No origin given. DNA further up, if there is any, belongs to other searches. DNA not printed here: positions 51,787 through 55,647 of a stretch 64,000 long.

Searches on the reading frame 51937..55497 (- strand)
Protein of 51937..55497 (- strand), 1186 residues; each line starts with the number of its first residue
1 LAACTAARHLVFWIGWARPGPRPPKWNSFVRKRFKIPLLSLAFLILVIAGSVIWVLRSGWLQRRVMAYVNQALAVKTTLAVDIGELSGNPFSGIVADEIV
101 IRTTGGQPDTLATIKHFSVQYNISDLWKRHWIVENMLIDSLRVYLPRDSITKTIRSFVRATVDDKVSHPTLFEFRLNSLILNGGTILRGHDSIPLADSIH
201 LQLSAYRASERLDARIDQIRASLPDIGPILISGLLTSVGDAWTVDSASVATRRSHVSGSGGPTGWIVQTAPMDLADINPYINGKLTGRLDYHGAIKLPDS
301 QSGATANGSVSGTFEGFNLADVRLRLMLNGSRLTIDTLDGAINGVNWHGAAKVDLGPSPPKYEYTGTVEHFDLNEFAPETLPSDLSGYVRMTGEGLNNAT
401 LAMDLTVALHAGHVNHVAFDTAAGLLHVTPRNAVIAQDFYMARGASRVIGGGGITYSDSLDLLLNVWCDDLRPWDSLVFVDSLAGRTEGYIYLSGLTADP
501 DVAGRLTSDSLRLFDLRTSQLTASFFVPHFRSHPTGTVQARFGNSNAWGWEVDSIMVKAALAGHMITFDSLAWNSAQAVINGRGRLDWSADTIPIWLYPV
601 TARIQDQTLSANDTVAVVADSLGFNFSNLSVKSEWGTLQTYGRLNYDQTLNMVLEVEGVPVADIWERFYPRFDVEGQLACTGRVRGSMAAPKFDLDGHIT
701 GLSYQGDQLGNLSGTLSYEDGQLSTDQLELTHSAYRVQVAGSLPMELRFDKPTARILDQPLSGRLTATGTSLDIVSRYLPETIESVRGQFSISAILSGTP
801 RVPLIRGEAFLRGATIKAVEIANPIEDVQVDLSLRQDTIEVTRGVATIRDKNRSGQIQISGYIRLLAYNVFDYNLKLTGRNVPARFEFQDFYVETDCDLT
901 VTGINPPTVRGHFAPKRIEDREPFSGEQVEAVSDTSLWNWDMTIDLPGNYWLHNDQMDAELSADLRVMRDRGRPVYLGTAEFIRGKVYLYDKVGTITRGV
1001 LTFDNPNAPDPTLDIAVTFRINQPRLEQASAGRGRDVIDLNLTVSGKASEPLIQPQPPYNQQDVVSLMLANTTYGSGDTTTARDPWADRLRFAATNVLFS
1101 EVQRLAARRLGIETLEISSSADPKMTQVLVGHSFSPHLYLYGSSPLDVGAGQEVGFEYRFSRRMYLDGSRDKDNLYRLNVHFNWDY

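Call 31: search_protein_families(library=pfam, proteins=[window:51937-55497:-], max_evalue=0.001)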
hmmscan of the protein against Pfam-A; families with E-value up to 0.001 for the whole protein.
window:51937-55497:- (1186 aa): 4 families
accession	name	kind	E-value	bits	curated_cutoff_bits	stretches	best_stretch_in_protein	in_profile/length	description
PF04357.19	TamB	-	2e-34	120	22.4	1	850-1186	5-381/381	TamB, inner membrane protein subunit of TAM complex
PF05359.17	DUF748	-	2.4e-07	29.6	50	1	44-186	19-164/1037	Domain of Unknown Function (DUF748)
PF01203.25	T2SSN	-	4.7e-06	27.3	29.6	0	697-869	15-174/211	Type II secretion system (T2SS), protein N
PF13116.12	YhdP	-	0.00029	19.3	46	0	34-156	8-124/1224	YhdP protein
